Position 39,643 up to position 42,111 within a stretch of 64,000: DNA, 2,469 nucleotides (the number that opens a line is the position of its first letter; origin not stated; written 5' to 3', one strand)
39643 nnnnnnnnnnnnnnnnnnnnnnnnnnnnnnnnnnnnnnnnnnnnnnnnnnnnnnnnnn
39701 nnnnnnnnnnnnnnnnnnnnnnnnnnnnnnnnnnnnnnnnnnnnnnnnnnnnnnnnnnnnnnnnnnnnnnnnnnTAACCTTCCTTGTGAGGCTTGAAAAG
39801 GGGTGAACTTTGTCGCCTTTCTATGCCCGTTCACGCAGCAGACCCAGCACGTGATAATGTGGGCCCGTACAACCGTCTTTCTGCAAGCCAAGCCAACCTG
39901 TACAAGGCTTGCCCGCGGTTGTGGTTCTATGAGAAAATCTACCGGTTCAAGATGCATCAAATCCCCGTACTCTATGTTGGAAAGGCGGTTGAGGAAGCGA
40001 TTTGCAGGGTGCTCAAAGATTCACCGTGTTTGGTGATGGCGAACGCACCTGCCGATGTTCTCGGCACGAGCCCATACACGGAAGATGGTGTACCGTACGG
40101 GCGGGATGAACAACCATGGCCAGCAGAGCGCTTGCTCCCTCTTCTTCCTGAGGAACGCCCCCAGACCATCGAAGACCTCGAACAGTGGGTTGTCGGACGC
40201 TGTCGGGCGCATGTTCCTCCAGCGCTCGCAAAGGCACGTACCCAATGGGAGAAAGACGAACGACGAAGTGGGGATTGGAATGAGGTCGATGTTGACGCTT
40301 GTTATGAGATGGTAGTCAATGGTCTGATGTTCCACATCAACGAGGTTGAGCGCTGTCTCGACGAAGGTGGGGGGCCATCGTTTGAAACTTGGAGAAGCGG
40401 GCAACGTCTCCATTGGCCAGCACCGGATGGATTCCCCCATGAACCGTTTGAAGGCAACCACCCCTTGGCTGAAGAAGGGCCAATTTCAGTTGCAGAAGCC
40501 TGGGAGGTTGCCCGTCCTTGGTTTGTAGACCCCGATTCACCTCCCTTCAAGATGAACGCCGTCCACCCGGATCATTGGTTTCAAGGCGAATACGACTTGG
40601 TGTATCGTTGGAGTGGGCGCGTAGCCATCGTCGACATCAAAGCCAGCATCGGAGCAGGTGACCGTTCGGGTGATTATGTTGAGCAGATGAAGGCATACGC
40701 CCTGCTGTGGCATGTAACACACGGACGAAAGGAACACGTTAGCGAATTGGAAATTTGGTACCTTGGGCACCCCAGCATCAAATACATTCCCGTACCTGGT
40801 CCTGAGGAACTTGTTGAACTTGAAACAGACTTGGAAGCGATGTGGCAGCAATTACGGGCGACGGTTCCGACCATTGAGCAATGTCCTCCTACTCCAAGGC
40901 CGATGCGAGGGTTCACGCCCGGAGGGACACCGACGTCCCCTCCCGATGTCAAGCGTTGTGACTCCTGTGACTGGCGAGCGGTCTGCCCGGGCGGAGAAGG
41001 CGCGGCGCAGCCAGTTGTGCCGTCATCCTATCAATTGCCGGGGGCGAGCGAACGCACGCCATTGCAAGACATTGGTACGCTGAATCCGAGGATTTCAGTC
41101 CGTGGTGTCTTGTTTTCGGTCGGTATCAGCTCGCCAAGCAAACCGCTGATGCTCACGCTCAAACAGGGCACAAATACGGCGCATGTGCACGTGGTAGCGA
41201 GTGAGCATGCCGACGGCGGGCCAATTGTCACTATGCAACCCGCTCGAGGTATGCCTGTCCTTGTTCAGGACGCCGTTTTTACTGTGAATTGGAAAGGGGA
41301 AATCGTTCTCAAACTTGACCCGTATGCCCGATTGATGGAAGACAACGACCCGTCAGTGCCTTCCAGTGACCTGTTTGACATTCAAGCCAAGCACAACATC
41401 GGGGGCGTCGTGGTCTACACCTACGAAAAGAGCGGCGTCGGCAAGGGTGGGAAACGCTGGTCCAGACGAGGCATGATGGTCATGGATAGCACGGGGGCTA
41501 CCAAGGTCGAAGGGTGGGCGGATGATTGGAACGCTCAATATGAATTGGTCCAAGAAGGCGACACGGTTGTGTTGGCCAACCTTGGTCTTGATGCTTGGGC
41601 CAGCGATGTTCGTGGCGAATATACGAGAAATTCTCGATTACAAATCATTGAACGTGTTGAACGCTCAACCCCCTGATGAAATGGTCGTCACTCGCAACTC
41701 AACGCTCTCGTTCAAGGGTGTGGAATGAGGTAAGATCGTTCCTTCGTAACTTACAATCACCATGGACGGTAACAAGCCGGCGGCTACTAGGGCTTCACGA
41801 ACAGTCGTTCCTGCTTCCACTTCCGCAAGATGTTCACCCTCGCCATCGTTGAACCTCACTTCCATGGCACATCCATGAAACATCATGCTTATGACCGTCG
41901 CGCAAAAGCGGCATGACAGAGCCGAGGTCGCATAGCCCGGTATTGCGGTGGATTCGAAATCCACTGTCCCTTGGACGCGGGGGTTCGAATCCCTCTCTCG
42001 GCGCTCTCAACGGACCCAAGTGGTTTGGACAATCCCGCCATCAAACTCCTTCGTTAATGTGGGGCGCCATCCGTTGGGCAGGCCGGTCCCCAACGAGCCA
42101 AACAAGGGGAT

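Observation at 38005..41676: Tandem paralogous Cas4/RecB-like nuclease + OB-fold fusion proteins: candidate undescribed DNA-end-processing or defence module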

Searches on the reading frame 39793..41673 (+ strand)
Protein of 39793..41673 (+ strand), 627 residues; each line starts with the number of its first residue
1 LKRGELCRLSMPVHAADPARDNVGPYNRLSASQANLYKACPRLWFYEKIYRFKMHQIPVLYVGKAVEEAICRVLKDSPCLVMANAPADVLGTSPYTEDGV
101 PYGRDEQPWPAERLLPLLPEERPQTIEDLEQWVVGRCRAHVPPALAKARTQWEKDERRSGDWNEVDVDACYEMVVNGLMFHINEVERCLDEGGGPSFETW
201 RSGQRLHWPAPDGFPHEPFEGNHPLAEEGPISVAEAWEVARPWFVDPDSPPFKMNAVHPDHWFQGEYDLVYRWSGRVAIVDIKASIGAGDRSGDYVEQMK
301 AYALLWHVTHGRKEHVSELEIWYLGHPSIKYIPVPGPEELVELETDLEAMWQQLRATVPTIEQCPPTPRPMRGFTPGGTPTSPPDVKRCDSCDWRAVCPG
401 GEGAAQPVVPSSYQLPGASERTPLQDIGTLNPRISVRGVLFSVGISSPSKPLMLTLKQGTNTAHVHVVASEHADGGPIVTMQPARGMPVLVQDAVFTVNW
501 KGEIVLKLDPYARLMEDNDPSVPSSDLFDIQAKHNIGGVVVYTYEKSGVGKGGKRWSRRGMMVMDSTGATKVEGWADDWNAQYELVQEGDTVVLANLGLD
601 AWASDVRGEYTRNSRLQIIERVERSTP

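Call 4: search_protein_families(library=pfam, proteins=[window:39793-41673:+], max_evalue=1)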
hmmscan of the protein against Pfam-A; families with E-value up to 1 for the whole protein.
window:39793-41673:+ (627 aa): 1 family
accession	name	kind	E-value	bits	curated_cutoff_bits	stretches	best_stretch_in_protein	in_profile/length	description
PF12705.13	PDDEXK_1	-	9e-15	55.7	22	2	263-399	124-247/247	PD-(D/E)XK nuclease superfamily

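Call 5: search_protein_families(library=ncbifam, proteins=[window:39793-41673:+], max_evalue=1)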
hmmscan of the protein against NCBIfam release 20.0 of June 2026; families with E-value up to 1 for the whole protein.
window:39793-41673:+ (627 aa): 2 families
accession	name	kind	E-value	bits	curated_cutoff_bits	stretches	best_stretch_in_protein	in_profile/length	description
TIGR00372.1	cas4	equivalog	0.00054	19.8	65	0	31-76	3-48/180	CRISPR-associated protein Cas4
NF009079.0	PRK12414.1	subfamily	0.078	12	481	1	476-530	128-181/384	methionine aminotransferase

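Call 7: search_solved_structures(query=window:39793-41673:+, max_evalue=10)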
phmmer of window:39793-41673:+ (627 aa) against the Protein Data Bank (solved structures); distinct sequences matched with E-value up to 10: 1.
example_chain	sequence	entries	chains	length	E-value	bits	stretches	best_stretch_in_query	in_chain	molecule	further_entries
8jzk_A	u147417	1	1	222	0.95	10.7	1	31-123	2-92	glutathione transferase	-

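Call 9: find_homologous_proteins(query=window:39793-41673:+)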
Query window:39793-41673:+ (627 aa): 521 proteins with E <= 0.001 among 8000 candidates; the best 120 are listed.
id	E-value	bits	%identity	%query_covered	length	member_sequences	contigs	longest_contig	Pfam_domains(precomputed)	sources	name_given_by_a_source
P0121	0.0e+0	1455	99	98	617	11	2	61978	PF12705.14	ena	-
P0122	0.0e+0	1224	83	98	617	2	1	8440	PF12705.14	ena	-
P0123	0.0e+0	1080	71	98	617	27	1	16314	PF12705.14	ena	-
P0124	2.2e-293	993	66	98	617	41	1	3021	PF12705.14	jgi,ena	-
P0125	2.6e-293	992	66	98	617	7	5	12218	PF12705.14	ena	-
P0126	1.3e-290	984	65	98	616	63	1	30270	PF12705.14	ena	-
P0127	4.3e-289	979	65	98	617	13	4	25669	PF12705.14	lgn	-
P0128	9.2e-289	977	65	98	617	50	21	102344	PF12705.14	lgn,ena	-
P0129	3.1e-287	972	65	98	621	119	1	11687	PF12705.14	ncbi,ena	-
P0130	1.0e-286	971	65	98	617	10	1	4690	PF12705.14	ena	-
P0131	3.3e-285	966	64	98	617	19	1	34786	PF12705.14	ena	-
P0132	3.9e-285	965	65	98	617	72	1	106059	PF12705.14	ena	-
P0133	3.5e-284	962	65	98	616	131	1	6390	PF12705.14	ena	-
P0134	5.5e-284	962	64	98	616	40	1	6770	PF12705.14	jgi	-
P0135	1.3e-283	960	64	98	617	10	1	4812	PF12705.14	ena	-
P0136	4.0e-283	959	64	98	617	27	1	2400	PF12705.14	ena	-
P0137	1.1e-282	957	65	98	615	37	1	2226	PF12705.14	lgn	-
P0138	1.6e-282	957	66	98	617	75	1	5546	PF12705.14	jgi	-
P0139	2.8e-282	956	64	98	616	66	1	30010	PF12705.14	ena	-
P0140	4.7e-281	952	63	98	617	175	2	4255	PF12705.14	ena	-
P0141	1.4e-280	950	63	98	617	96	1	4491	PF12705.14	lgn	-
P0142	2.8e-280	949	63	98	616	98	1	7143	PF12705.14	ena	-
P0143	1.3e-279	947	64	100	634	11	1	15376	PF12705.14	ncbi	-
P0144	2.0e-279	947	62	99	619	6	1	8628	PF12705.14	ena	-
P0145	1.2e-278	944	63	98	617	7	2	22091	PF12705.14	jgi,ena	-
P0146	3.9e-278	942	64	98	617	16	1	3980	PF12705.14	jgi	jgi:hypothetical protein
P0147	5.9e-277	938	62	98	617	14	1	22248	PF12705.14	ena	-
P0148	3.2e-275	933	63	98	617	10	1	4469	PF12705.14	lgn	-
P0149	5.6e-274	929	63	98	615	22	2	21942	PF12705.14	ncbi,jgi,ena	-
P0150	4.2e-273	926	63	97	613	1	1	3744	PF12705.14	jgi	-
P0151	9.7e-250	848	57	98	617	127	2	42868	PF12705.14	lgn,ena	-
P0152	2.7e-249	847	56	98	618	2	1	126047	PF12705.14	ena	-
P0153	1.0e-247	842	57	98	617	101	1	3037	PF12705.14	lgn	-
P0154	8.9e-246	835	58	98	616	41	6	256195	PF12705.14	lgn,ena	-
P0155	7.7e-245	832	56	98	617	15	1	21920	PF12705.14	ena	-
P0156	1.4e-243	828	58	98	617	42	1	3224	PF12705.14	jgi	-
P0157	7.5e-241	819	55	98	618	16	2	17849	PF12705.14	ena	-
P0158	4.8e-240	816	57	98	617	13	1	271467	PF12705.14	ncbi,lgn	-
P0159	4.4e-239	813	64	69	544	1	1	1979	PF12705.14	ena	-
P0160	6.5e-238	809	56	98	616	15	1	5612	PF12705.14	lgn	-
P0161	9.7e-238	809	56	98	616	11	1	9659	PF12705.14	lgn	-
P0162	1.7e-232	792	55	98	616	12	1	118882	PF12705.14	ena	-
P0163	3.8e-227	774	53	98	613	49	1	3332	PF12705.14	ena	-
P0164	8.7e-226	769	53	98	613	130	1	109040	PF12705.14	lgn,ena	-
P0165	1.4e-224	765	53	98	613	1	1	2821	PF12705.14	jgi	-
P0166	6.5e-224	763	53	98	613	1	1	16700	PF12705.14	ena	-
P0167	2.8e-222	758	51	98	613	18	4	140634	PF12705.14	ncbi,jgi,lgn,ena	jgi:hypothetical protein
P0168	3.3e-222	758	51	98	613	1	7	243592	PF12705.14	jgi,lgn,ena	-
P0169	3.1e-221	754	51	98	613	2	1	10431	PF12705.14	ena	-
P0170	1.7e-220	752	52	98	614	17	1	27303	PF12705.14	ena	-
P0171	3.3e-220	751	52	98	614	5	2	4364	PF12705.14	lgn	-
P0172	7.9e-220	750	51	98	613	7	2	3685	PF12705.14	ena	-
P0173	1.1e-219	749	51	98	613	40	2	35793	PF12705.14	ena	-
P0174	3.6e-218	744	52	97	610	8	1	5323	PF12705.14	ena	-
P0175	3.3e-217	741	50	97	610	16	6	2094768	PF12705.14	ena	-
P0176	2.2e-216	738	50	98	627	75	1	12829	PF12705.14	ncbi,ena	-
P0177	8.0e-215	733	50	98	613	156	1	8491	PF12705.14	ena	-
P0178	2.2e-213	728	50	97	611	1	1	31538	PF12705.14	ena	-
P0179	2.7e-213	728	50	97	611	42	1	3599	PF12705.14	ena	-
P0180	5.9e-213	727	50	98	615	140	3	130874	PF12705.14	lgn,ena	-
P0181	1.1e-212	726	51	98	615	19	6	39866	PF12705.14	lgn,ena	-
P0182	3.6e-212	724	50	98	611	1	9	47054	PF12705.14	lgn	-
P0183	8.0e-212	723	50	97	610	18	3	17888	PF12705.14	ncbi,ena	-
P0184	1.8e-211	722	49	97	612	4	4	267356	PF12705.14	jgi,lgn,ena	-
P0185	2.0e-211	722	51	98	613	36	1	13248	PF12705.14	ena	-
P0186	3.0e-211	721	49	97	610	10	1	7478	PF12705.14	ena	-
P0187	4.3e-211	721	51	98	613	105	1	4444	PF12705.14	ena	-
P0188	2.8e-210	718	50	98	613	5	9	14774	PF12705.14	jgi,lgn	jgi:hypothetical protein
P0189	6.2e-210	717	50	98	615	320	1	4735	PF12705.14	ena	-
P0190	6.5e-210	717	50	98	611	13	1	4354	PF12705.14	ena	-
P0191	1.9e-209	715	65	72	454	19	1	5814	PF12705.14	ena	-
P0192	2.1e-208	712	50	98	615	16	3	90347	PF12705.14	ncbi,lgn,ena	-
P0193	1.9e-207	709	50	98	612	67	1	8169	PF12705.14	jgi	jgi:CRISPR/Cas system-associated exonuclease Cas4 (RecB family)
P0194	2.2e-207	709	49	98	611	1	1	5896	PF12705.14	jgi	-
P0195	2.7e-207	708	48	97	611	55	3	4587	PF12705.14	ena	-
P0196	1.4e-206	706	48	98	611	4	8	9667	PF12705.14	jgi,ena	jgi:CRISPR/Cas system-associated exonuclease Cas4 (RecB family)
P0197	2.4e-206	705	49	97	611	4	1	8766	PF12705.14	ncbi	-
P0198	2.7e-206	705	47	97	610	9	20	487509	PF12705.14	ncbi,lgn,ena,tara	tara:strand:+ start:15768 stop:17600 length:1833 start_codon:yes stop_codon:yes gene_type:complete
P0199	8.7e-206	703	47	97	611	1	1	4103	PF12705.14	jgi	-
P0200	9.9e-206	703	47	97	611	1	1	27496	PF12705.14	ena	-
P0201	1.0e-205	703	47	97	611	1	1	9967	PF12705.14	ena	-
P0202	1.5e-205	702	47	97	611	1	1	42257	PF12705.14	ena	-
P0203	1.7e-205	702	47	97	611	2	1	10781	PF12705.14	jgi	jgi:hypothetical protein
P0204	1.9e-205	702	50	98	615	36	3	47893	PF12705.14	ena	-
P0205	2.2e-205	702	47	97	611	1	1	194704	PF12705.14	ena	-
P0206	2.4e-205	702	47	97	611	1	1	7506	PF12705.14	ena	-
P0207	2.6e-205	702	47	97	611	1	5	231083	PF12705.14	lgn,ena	-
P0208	2.7e-205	702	47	97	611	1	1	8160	PF12705.14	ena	-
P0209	2.7e-205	702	47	97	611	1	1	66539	PF12705.14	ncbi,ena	-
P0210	3.1e-205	701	47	97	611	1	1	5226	PF12705.14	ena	-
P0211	3.1e-205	701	47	97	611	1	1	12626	PF12705.14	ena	-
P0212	3.4e-205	701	47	97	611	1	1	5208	PF12705.14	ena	-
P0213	3.5e-205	701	47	97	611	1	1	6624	PF12705.14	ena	-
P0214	3.5e-205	701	47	97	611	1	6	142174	PF12705.14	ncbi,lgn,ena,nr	ncbi:MAG: PD-(D/E)XK nuclease family protein [Candidatus Poseidoniaceae archaeon]|nr:PD-(D/E)XK nucl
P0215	4.2e-205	701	47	97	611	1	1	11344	PF12705.14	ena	-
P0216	4.6e-205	701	47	97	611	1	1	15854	PF12705.14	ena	-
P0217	5.1e-205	701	47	97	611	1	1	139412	PF12705.14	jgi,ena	-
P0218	5.4e-205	701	47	97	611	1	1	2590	PF12705.14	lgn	-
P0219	5.4e-205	701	47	97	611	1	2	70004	PF12705.14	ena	-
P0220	7.9e-205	700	47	97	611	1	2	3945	PF12705.14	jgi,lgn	jgi:hypothetical protein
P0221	8.0e-205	700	47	97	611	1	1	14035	PF12705.14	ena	-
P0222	8.3e-205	700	47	97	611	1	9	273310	PF12705.14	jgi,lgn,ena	jgi:hypothetical protein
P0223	8.6e-205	700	47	97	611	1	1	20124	PF12705.14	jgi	jgi:hypothetical protein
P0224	8.8e-205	700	47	97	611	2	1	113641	PF12705.14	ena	-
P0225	1.0e-204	700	47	97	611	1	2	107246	PF12705.14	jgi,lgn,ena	jgi:hypothetical protein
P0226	1.0e-204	700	47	97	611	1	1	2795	PF12705.14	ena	-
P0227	1.0e-204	700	47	97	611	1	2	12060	PF12705.14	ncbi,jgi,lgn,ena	-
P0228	1.1e-204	700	47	97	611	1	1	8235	PF12705.14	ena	-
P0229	1.2e-204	700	48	98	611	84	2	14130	PF12705.14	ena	-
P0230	2.0e-204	699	48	98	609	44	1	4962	PF12705.14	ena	-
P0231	2.1e-204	699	49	98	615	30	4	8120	PF12705.14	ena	-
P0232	2.4e-204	698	47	97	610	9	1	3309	PF12705.14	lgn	-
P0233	2.6e-204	698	47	97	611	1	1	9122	PF12705.14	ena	-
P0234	2.9e-204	698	48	98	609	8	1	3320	PF12705.14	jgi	-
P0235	4.1e-204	698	47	97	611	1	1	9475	PF12705.14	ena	-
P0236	6.3e-204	697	47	97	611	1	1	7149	PF12705.14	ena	-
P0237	2.3e-203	695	47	97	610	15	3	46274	PF12705.14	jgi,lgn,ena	jgi:hypothetical protein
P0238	7.4e-199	680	50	91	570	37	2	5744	PF12705.14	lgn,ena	-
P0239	1.3e-192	660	45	97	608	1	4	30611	PF12705.14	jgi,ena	-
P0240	1.6e-192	659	45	97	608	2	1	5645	PF12705.14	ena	-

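Call 15: find_encoding_contigs(protein=P0239, flank=8000, max_places=3)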
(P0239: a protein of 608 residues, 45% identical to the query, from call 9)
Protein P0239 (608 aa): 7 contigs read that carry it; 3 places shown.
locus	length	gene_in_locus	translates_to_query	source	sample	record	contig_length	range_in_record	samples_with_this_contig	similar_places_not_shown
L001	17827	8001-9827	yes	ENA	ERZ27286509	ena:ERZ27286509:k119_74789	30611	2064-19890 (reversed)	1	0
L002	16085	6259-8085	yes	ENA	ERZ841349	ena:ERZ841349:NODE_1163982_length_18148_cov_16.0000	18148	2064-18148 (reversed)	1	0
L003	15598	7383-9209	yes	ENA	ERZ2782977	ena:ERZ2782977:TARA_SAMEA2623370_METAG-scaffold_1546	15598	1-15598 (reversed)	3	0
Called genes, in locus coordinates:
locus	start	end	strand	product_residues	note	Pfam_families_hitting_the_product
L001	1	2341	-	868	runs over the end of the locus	PF01624:MutS_I, PF05188:MutS_II, PF05192:MutS_III, PF05190:MutS_IV, PF00488:MutS_V, PF27441:MutS_C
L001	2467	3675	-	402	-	-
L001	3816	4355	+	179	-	PF00252:Ribosomal_L16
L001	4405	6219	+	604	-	PF02463:SMC_N, PF13175:AAA_15 (faint), PF13476:AAA_23 (faint), PF13555:AAA_29 (faint), PF00005:ABC_tran, PF01926:MMR_HSR1 (faint), PF03215:Rad17 (faint), PF00005:ABC_tran, +4 more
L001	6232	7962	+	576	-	PF12705:PDDEXK_1 (weak)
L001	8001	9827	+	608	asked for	PF12705:PDDEXK_1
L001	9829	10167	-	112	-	-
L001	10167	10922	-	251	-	PF09754:PAC2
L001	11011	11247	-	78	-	PF04135:Nop10p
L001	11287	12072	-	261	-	PF00575:S1 (weak), PF07541:EIF_2_alpha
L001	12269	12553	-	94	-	PF00935:Ribosomal_L44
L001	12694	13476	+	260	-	-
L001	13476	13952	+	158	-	-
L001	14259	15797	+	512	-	PF13522:GATase_6, PF13537:GATase_7, PF00156:Pribosyltran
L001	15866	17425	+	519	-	PF23381:Beta-prop_IFT122_1st (faint)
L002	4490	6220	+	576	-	PF12705:PDDEXK_1 (faint)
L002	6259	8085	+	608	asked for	PF12705:PDDEXK_1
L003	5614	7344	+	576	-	PF12705:PDDEXK_1 (faint)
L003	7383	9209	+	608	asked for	PF12705:PDDEXK_1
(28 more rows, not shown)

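Call 21: search_protein_families(library=padloc, proteins=[window:39823-41673:+], max_evalue=1)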
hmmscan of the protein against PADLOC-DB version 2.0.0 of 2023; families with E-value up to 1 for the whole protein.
window:39823-41673:+ (617 aa): 6 families
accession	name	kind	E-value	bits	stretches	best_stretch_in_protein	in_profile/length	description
PDLC01250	Cas4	-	5.4e-06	24.8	1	254-322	63-124/168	"CAS-I,CAS-II,CAS-III,CAS-IV,CAS-V,CAS-VI; acquisition_associated"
PDLC00060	DruK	-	8.4e-05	20.1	1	247-308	137-198/347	PD-(D/E)XK nuclease superfamily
PDLC00944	Cas4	-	0.0001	20.5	1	255-389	68-177/177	Cas4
PDLC00943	Cas4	-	0.00013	19.9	1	21-66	3-48/180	CRISPR-associated protein Cas4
PDLC01447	Cas4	-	0.0085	14.6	0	18-58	4-42/161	"CAS-I,CAS-II,CAS-III,CAS-IV,CAS-V,CAS-VI; acquisition_associated"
PDLC00059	DruK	-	0.022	11.9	1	253-317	126-189/326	PD-(D/E)XK nuclease superfamily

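Call 22: search_protein_families(library=phrogs, proteins=[window:39823-41673:+], max_evalue=1)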
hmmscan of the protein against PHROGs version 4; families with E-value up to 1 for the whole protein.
window:39823-41673:+ (617 aa): 5 families
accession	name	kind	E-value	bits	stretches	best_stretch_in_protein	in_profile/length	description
phrog_69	-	DNA, RNA and nucleotide metabolism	1.5e-05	25.2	2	14-41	85-112/501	exonuclease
phrog_1706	-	DNA, RNA and nucleotide metabolism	0.0015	19.1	1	30-390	58-244/293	CRISPR/Cas system associated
phrog_298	-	DNA, RNA and nucleotide metabolism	0.0039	17.6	1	249-316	162-229/293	exonuclease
phrog_1218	-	DNA, RNA and nucleotide metabolism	0.068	13.4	0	17-42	8-33/364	exonuclease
phrog_10230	-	unknown function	0.38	10.9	1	17-63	21-66/279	-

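Call 28: predict_structure(alignment_id=A2)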
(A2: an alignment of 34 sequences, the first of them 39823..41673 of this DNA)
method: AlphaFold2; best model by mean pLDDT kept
length: 617 residues; sequences in the alignment: 34
mean_pLDDT: 85.9   pTM: 0.81
mean pLDDT of the five models: 85.9, 85.8, 85.6, 81.0, 77.8
residues with pLDDT >= 90: 292; 70-90: 266; 50-70: 54; < 50: 5
segments of 3 or more residues with pLDDT < 50: 615-617
pLDDT, mean of each block of 10 residues (from residue 1): 64 81 86 84 79 94 92 90 73 65 79 96 97 96 85 93 97 97 93 75 75 91 95 81 76 89 93 83 77 92 93 92 94 95 87 80 81 77 70 71 89 91 92 73 87 88 83 92 89 88 90 86 89 86 88 89 93 92 93 84 92 61
secondary structure, 60 per line:
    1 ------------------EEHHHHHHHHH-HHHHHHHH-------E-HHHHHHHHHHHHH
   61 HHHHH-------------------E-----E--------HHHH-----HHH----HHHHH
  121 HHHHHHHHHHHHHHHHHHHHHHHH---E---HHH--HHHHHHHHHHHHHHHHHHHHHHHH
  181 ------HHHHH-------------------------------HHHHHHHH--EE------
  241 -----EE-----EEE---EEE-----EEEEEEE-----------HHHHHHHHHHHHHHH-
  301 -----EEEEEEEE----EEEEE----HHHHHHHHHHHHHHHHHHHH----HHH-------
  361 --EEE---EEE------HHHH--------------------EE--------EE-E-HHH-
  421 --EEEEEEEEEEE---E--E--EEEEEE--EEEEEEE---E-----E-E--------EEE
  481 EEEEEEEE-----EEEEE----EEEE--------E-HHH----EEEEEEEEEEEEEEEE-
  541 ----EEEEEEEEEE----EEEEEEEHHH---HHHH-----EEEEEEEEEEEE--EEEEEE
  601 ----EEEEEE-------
elements in order: H21-29 H31-38 H48-65 H100-103 H116-144 H157-180 H187-191 H223-230 E253-255 E259-261 E267-273 H285-299 E306-313 E318-322 H327-346 E363-365 E369-371 H378-381 E423-433 E443-448 E451-457 E478-488 E494-498 E503-506 E524-539 E545-554 E559-565 H572-575 E581-592 E595-600 E605-610

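Call 42: fold_search(model_id=the predicted structure, library=pdb)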
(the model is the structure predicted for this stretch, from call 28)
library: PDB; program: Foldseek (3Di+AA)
matches with E <= 10: 1133; with E <= 0.001: 103
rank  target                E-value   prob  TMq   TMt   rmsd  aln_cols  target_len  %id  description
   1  4gop_C                6.3e-09  1.00  0.13  0.18  15.9       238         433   10  Structure and Conformational Change of a Replication Protein A Heterotrimer Bound to ssDNA (released 2012-11-28)
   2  8idx_A                2.3e-08  1.00  0.11  0.34  14.3       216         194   11  Structure of p205 HIN (released 2024-02-14)
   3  4l5q                  5.2e-08  1.00  0.11  0.32  14.2       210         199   12  Crystal structure of p202 HIN1 (released 2013-07-31)
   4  4jbm_A                5.2e-08  1.00  0.12  0.33  14.9       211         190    9  Structure of murine DNA binding protein bound with ds DNA (released 2013-06-26)
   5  3rn2_B                5.2e-08  1.00  0.11  0.31  14.0       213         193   12  Structural Basis of Cytosolic DNA Recognition by Innate Immune Receptors (released 2012-04-25)
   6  8oej_D                7.7e-08  1.00  0.12  0.24  16.5       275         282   16  Extended RPA-DNA nucleoprotein filament (released 2023-05-10)
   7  3rn2_A                1.0e-07  1.00  0.11  0.31  13.9       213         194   13  Structural Basis of Cytosolic DNA Recognition by Innate Immune Receptors (released 2012-04-25)
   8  5yzw_B                1.1e-07  1.00  0.11  0.31  14.6       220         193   13  Crystal structure of p204 HINb domain (released 2018-12-19)
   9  1jmc_A                1.2e-07  1.00  0.12  0.29  15.2       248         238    9  SINGLE STRANDED DNA-BINDING DOMAIN OF HUMAN REPLICATION PROTEIN A BOUND TO SINGLE STRANDED DNA, RPA70 SUBUNIT, RESIDUE (released 1997-10-16)
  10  4l5t_A                1.4e-07  1.00  0.11  0.34  14.7       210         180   15  Crystal structure of the tetrameric p202 HIN2 (released 2013-07-31)
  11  5yzp                  1.5e-07  1.00  0.11  0.33  14.2       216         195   14  Crystal structure of p204 HINa domain (released 2018-12-19)
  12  8i6k_A                1.5e-07  1.00  0.11  0.33  14.2       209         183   15  Structure of hMNDA HIN with dsDNA (released 2023-07-19)
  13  4l5t_C                1.6e-07  1.00  0.10  0.30  15.1       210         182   15  Crystal structure of the tetrameric p202 HIN2 (released 2013-07-31)
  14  8oej_A                1.7e-07  1.00  0.12  0.24  16.1       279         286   16  Extended RPA-DNA nucleoprotein filament (released 2023-05-10)
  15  5yzw_A                1.7e-07  1.00  0.11  0.31  14.8       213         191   13  Crystal structure of p204 HINb domain (released 2018-12-19)
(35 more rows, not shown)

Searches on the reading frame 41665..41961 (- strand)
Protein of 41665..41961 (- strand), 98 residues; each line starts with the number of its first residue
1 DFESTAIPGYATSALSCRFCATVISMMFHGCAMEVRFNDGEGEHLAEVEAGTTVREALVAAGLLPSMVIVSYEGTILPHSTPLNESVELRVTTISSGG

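Call 41: search_protein_families(library=pfam, proteins=[window:41665-41961:-], max_evalue=0.1)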
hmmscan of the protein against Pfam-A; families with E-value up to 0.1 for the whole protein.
window:41665-41961:- (98 aa): 1 family
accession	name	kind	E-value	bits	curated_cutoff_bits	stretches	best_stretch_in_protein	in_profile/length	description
PF02597.26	ThiS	-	0.0017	19.3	22.5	1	43-98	13-76/76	ThiS family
